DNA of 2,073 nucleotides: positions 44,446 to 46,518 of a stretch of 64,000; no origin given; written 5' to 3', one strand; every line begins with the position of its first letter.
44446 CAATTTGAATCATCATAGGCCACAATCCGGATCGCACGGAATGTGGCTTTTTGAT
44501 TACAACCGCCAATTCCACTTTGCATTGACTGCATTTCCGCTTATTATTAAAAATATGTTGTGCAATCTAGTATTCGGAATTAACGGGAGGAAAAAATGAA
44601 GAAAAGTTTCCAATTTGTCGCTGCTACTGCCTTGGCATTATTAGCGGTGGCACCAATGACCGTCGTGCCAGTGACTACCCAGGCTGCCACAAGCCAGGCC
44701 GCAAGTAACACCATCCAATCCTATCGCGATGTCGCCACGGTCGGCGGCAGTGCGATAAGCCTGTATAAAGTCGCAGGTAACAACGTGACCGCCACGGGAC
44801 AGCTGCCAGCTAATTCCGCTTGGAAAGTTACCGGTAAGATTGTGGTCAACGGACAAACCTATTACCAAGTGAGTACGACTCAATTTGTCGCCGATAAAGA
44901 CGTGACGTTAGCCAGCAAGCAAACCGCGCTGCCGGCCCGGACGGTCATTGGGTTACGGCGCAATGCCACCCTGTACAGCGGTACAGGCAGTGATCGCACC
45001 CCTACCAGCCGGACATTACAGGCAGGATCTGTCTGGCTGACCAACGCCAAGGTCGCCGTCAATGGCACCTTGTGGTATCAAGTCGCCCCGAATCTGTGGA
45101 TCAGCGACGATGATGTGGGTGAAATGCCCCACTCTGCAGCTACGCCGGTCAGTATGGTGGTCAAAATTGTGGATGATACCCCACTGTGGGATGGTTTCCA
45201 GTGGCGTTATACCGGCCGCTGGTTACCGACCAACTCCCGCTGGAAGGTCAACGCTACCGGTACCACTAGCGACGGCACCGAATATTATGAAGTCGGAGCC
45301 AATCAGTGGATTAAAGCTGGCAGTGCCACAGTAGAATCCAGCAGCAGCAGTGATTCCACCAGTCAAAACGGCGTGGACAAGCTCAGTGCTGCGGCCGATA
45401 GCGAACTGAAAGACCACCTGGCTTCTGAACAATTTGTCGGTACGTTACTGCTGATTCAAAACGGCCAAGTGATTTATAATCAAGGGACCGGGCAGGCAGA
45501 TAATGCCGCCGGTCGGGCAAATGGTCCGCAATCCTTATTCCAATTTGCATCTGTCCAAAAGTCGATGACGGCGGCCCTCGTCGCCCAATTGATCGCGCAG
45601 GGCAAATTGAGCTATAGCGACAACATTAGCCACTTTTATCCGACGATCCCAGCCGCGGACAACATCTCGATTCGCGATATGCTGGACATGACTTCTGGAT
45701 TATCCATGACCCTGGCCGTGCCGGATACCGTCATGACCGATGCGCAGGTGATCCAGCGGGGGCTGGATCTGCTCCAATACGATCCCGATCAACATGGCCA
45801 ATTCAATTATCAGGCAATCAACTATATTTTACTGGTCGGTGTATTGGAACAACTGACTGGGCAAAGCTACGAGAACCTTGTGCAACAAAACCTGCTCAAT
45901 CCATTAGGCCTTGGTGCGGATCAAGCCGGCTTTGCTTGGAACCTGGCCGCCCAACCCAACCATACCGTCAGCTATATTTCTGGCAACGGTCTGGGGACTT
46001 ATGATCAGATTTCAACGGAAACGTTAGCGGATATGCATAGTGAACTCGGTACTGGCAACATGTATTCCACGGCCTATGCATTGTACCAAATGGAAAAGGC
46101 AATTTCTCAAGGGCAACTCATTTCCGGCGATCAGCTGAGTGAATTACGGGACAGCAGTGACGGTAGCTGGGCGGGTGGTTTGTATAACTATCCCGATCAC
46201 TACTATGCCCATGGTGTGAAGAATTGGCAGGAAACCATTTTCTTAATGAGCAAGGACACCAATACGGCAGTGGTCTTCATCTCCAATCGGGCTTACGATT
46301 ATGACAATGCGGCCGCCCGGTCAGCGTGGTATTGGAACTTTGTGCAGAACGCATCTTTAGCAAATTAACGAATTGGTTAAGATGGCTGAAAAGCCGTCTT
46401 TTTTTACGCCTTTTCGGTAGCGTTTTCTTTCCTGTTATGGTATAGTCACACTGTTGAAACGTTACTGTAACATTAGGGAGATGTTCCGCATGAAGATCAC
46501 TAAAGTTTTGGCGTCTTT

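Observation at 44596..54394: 10-kb island of unusual SH3b fusions: beta-lactamase-fold, C39-like and NlpC/P60 domains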

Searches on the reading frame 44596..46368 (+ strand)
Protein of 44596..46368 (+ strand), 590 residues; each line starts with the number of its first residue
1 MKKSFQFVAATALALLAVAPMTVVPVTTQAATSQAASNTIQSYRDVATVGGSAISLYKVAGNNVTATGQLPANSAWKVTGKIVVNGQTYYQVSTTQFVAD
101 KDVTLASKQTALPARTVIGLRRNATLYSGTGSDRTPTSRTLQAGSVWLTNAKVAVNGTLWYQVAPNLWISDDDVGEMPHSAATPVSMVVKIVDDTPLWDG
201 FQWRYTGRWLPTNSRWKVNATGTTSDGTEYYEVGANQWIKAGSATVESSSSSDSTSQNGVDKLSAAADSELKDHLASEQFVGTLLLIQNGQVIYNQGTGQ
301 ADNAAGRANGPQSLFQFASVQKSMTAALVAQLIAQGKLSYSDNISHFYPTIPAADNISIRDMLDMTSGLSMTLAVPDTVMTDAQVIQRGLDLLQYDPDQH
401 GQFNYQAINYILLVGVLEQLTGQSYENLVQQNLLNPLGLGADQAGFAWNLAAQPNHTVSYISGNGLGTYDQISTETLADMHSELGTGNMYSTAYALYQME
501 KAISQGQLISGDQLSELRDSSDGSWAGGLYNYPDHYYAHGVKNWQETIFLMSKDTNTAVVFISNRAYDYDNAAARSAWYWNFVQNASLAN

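Call 3: search_protein_families(library=pfam, proteins=[window:44596-46368:+], max_evalue=0.01)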
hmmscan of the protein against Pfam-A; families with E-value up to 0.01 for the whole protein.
window:44596-46368:+ (590 aa): 2 families
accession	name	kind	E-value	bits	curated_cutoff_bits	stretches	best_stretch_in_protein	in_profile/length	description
PF00144.29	Beta-lactamase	-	4.1e-38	131.8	27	1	272-574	6-321/329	Beta-lactamase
PF03217.20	SlpA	-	4.6e-14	52.8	23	2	57-98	18-60/63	Surface layer protein A domain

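Call 4: search_protein_families(library=ncbifam, proteins=[window:44596-46368:+], max_evalue=0.01)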
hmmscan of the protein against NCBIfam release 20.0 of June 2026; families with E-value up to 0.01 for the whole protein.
window:44596-46368:+ (590 aa): 47 families (the best 25 are shown)
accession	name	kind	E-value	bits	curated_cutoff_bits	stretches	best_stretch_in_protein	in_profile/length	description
NF033159.0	blaPAC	exception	1.1e-13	50.8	850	1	286-440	51-203/380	PAC family class C beta-lactamase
NF033085.1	bla_class_C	equivalog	2.5e-13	49.6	415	1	263-439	4-180/356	class C beta-lactamase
NF012173.1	CMY2-MIR-ACT-EC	exception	4.2e-12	45.6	680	1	285-440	51-205/380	CMY2/MIR/ACT/EC family class C beta-lactamase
NF000385.4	blaACT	exception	9.3e-12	44.6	810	1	286-440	52-205/380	ACT family cephalosporin-hydrolyzing class C beta-lactamase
NF000187.3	BlaMIR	exception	1.9e-11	43.7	882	1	286-440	52-205/381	MIR family cephalosporin-hydrolyzing class C beta-lactamase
NF000422.6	blaPDC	exception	2.7e-11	43.3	865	1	254-440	25-212/397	PDC family class C beta-lactamase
NF045671.1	blaPNC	exception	3.7e-11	42.5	750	1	238-439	20-221/401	PNC family class C beta-lactamase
NF041662.1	ampC_Kaer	exception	4.7e-11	42.1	825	1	286-440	52-205/381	AmpC-Kaer family extended-spectrum class C beta-lactamase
NF041663.1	ampC_Sliq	exception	5.7e-11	41.9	860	1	291-433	54-193/378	cephalosporin-hydrolyzing class C beta-lactamase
NF052353.1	EstBLacLipLMycb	equivalog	9.1e-11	41.3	650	1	279-438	38-200/420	esterase/beta-lactamase LipL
NF012102.1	blaDHA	exception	1e-10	41.3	800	1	257-440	21-204/379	DHA family class C beta-lactamase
NF041666.1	ampC_Ecan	exception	1.4e-10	40.7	860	1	285-439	51-204/381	CMY2-MIR-ACT-EC family cephalosporin-hydrolyzing class C beta-lactamase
NF000423.2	blaSRT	exception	2.3e-10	40.2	860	1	290-389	53-150/378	SRT/SST family class C beta-lactamase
NF000519.2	blaPDC_var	exception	2.8e-10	39.9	900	1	253-440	24-212/397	PDC variant family class C beta-lactamase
NF009622.0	PRK13128.1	equivalog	4.8e-10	38.5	443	1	282-460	25-205/518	D-aminopeptidase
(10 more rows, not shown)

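Call 5: find_homologous_proteins(query=window:44596-46368:+, max_evalue=0.00001)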
Query window:44596-46368:+ (590 aa): 12 proteins with E <= 0.00001 among 8000 candidates.
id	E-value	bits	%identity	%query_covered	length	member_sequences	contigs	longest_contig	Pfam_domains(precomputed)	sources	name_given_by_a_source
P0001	0.0e+0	1305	100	100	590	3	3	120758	PF03217.21,PF00144.30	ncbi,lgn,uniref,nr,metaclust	ncbi:serine hydrolase [Schleiferilactobacillus perolens]|uniref:Penicillin-binding protein (Beta-lac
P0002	2.1e-200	685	54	88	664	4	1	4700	PF03217.21,PF00144.30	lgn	-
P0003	1.1e-162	561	55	81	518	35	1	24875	PF03217.21,PF00144.30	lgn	-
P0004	3.9e-159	549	54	81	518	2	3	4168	PF03217.21,PF00144.30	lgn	-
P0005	7.3e-119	416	54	58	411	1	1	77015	PF00144.30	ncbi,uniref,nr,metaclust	ncbi:serine hydrolase domain-containing protein [Schleiferilactobacillus shenzhenensis]|uniref:Beta-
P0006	6.1e-118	413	56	58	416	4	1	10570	PF00144.30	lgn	-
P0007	1.7e-42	164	35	55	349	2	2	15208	PF00144.30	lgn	-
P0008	1.5e-40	158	34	53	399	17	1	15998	PF00144.30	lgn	-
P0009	1.3e-31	128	33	49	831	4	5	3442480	PF00144.30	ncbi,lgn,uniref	ncbi:serine hydrolase [Lactiplantibacillus pentosus]|uniref:serine hydrolase domain-containing prote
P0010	9.2e-31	125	33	49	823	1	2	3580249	PF00144.30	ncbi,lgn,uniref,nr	ncbi:serine hydrolase [Lactiplantibacillus pentosus]|uniref:serine hydrolase n=1 Tax=Lactiplantibaci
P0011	4.3e-13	67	30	39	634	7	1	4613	PF01510.31,PF03217.21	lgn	-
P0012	1.0e-6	46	28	26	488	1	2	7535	PF00144.30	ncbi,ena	-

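Call 6: search_solved_structures(query=window:44596-46368:+, max_evalue=0.001, show_alignments=2)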
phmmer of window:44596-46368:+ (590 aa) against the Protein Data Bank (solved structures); distinct sequences matched with E-value up to 0.001: 110 (the best 60 are shown).
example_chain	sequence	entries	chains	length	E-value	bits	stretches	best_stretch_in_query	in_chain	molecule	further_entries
8agr_A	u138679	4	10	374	2.7e-49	171.6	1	267-565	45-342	Beta-lactamase family protein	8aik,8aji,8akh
5zh8_A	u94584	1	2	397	5.3e-15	58.4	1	271-440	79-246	Protein FmtA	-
4gdn_A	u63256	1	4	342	9.8e-12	47.6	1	282-439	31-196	Protein flp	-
1sde_A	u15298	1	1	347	2e-11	46.6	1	277-519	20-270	D-alanyl-D-alanine carboxypeptidase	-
1cef_A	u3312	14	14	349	2e-11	46.6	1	277-519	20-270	D-ALANYL-D-ALANINE CARBOXYPEPTIDASE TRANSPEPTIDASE | D-ALANYL-D-ALANINE CARBOXYPEPTIDASE | D-alanyl-D-alanine carboxypeptidase precursor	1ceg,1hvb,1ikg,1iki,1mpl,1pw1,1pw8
9azw_A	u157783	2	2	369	4.8e-11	45.4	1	260-440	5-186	Beta-lactamase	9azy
3o3v_A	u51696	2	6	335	5.1e-11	45.3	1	299-443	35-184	beta-lactamase | ClbP peptidase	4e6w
4e6x_A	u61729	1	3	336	5.2e-11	45.3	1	299-443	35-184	ClbP peptidase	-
4y7p_A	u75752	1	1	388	6.4e-11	44.9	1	252-530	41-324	Alkaline D-peptidase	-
1ci8_A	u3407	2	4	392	6.5e-11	44.9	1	261-400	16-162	PROTEIN (CARBOXYLESTERASE)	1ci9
8sdn_A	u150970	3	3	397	7.5e-11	44.7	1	257-440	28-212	Beta-lactamase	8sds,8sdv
8sdl_A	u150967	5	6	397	7.5e-11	44.7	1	257-440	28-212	Beta-lactamase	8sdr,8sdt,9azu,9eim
7mdc_A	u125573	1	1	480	1.1e-10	44.2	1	299-443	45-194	Beta-lactamase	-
7ul6_A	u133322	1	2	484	1.1e-10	44.2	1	299-443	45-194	Beta-lactamase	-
2qmi_A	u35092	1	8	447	1.3e-10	43.9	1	274-441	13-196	Pbp related beta-lactamase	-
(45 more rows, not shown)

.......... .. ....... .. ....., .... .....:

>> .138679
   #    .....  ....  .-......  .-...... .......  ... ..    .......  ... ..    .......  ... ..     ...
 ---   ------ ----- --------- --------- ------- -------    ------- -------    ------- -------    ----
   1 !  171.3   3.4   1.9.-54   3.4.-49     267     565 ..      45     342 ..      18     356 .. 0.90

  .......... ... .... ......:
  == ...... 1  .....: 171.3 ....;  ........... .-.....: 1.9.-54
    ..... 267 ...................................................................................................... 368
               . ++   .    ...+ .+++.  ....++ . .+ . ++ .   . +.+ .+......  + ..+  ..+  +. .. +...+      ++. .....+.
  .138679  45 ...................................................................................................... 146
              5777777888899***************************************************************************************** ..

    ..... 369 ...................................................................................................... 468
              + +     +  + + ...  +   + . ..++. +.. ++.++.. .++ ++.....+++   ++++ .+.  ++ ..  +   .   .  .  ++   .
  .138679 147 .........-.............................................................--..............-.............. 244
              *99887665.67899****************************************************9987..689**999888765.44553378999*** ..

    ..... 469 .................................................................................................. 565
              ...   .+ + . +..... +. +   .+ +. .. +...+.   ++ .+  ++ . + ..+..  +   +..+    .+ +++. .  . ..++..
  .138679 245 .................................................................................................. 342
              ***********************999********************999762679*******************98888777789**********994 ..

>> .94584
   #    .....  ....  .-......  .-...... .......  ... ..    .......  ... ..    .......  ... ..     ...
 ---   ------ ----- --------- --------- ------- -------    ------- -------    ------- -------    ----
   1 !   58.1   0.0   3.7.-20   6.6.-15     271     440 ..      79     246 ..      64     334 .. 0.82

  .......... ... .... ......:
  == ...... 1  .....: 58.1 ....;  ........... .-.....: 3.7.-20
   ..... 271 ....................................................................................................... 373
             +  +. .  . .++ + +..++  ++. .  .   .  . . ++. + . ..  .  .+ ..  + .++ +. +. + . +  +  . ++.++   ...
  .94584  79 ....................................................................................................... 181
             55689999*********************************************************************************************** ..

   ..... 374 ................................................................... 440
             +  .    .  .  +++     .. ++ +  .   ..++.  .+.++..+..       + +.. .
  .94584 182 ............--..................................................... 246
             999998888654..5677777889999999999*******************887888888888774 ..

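Call 13: find_related_loci(query=window:44596-46368:+, collection=genome_contigs, flank=10000)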
Query window:44596-46368:+ (590 aa) in genome_contigs; peptide patterns used: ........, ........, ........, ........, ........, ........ (x = any residue, [..] = any of these).
73 stretches matched a pattern, but none encodes a relative of the query by tblastn (E <= 1e-3).

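Call 15: find_encoding_contigs(protein=P0003, flank=10000, max_places=4)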
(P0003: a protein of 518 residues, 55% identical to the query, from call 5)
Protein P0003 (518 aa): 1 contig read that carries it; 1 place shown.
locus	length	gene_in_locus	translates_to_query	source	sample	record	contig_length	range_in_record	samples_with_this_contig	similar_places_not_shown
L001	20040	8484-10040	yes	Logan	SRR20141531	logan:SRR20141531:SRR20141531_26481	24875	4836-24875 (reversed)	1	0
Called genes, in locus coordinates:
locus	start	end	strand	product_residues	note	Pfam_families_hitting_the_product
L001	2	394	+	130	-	?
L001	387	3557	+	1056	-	PF25596:CPSase_L_D1, PF02222:ATP-grasp, PF02786:CPSase_L_D2, PF07478:Dala_Dala_lig_C, PF02787:CPSase_L_D3, PF25596:CPSase_L_D1, PF02142:MGS (weak)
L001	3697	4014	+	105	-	-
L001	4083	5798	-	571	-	PF05833:NFACT_N, PF05670:NFACT-R_1, PF18297:NFACT-R_2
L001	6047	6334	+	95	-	-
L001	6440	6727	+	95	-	-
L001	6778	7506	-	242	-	-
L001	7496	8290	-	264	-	PF13555:AAA_29 (weak), PF00005:ABC_tran, PF13304:AAA_21 (faint)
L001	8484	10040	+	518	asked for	PF03217:SlpA (faint), PF00144:Beta-lactamase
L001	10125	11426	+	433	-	PF00884:Sulfatase (weak), PF01663:Phosphodiest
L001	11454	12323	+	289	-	PF02645:DegV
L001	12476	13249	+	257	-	PF00005:ABC_tran, PF13304:AAA_21 (weak)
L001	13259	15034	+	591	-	-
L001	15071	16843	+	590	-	-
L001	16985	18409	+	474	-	PF00083:Sugar_tr, PF07690:MFS_1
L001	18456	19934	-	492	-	PF00128:Alpha-amylase, PF02324:Glyco_hydro_70 (weak), PF09154:Alpha-amy_C_pro (weak)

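Call 16: find_encoding_contigs(protein=P0005, flank=10000, max_places=3)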
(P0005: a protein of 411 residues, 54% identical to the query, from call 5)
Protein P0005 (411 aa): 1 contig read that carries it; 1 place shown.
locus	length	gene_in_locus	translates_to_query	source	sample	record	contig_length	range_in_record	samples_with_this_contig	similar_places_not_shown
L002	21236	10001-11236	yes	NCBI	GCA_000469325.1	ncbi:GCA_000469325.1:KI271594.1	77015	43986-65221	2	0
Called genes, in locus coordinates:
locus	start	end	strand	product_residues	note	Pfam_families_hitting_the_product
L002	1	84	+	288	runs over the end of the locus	PF01488:Shikimate_DH (weak), PF02826:2-Hacid_dh_C (faint), PF03446:NAD_binding_2, PF03807:F420_oxidored, PF14833:NAD_binding_11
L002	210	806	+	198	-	-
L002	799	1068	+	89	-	-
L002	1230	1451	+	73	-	PF07872:DUF1659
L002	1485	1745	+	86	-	PF11148:DUF2922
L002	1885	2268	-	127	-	-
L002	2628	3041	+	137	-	-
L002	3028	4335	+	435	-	PF00817:IMS, PF11798:IMS_HHH (weak), PF21999:IMS_HHH_1 (weak), PF11799:IMS_C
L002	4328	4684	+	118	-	-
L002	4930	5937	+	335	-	-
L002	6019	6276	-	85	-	PF13560:HTH_31 (weak), PF01381:HTH_3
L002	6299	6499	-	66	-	-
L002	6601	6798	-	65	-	-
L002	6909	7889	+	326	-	PF00535:Glycos_transf_2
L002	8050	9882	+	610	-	PF03217:SlpA (faint), PF01522:Polysacc_deac_1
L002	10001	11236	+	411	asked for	PF00144:Beta-lactamase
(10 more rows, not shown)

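Call 17: find_encoding_contigs(protein=P0006, flank=10000, max_places=3)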
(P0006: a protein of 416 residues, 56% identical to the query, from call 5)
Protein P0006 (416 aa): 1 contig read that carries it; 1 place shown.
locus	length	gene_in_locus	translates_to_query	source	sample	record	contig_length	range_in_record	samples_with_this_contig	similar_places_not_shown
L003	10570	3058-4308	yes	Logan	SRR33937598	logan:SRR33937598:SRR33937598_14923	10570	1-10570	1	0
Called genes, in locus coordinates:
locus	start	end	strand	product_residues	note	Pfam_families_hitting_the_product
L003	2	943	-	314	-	?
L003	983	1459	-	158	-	PF03217:SlpA (weak)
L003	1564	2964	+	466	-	PF03217:SlpA (faint), PF19087:DUF5776 (faint), PF13529:Peptidase_C39_2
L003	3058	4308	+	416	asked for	PF00144:Beta-lactamase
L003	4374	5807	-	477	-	PF02366:PMT (weak)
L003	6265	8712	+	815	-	PF03217:SlpA (weak)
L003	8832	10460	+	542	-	-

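Call 57: predict_structure(alignment_id=A4)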
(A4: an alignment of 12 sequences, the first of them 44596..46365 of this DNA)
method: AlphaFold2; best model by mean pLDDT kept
length: 590 residues; sequences in the alignment: 12
mean_pLDDT: 76.2   pTM: 0.59
mean pLDDT of the five models: 76.2, 76.0, 74.4, 74.2, 71.3
residues with pLDDT >= 90: 131; 70-90: 302; 50-70: 99; < 50: 58
segments of 3 or more residues with pLDDT < 50: 1-51, 249-255
pLDDT, mean of each block of 10 residues (from residue 1): 32 34 31 33 40 71 78 62 78 79 59 64 83 80 74 78 87 68 78 75 61 75 79 82 74 51 89 88 92 90 84 85 91 94 94 93 91 71 82 92 86 93 89 87 80 78 60 69 70 93 87 85 67 79 84 90 81 89 87
secondary structure, 60 per line:
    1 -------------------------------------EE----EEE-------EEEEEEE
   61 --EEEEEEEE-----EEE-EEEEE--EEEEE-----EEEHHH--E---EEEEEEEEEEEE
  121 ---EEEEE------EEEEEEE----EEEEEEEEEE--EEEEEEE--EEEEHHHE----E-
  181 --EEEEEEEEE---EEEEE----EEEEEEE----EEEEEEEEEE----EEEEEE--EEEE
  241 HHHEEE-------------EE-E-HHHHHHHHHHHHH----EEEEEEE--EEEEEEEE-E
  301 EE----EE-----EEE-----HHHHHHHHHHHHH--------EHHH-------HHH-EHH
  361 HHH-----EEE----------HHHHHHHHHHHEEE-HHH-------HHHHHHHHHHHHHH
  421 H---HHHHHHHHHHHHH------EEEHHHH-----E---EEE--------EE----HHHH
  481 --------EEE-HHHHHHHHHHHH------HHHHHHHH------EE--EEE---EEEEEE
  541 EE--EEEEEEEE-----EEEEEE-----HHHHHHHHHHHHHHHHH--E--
elements in order: E44-46 E54-60 E63-70 E76-78 E80-84 E87-91 E97-99 E109-120 E124-128 E135-141 E146-155 E158-164 E167-170 E183-191 E195-199 E204-210 E215-224 E229-234 E237-240 E244-246 H265-277 E282-288 E291-298 E300-302 E314-316 H322-334 H359-363 E369-371 H382-392 E393-395 H407-421 H425-437 E444-446 H447-450 E460-462 H477-480 E489-491 H493-504 H511-518 E529-531 E535-542 E545-552 E558-563 H569-585
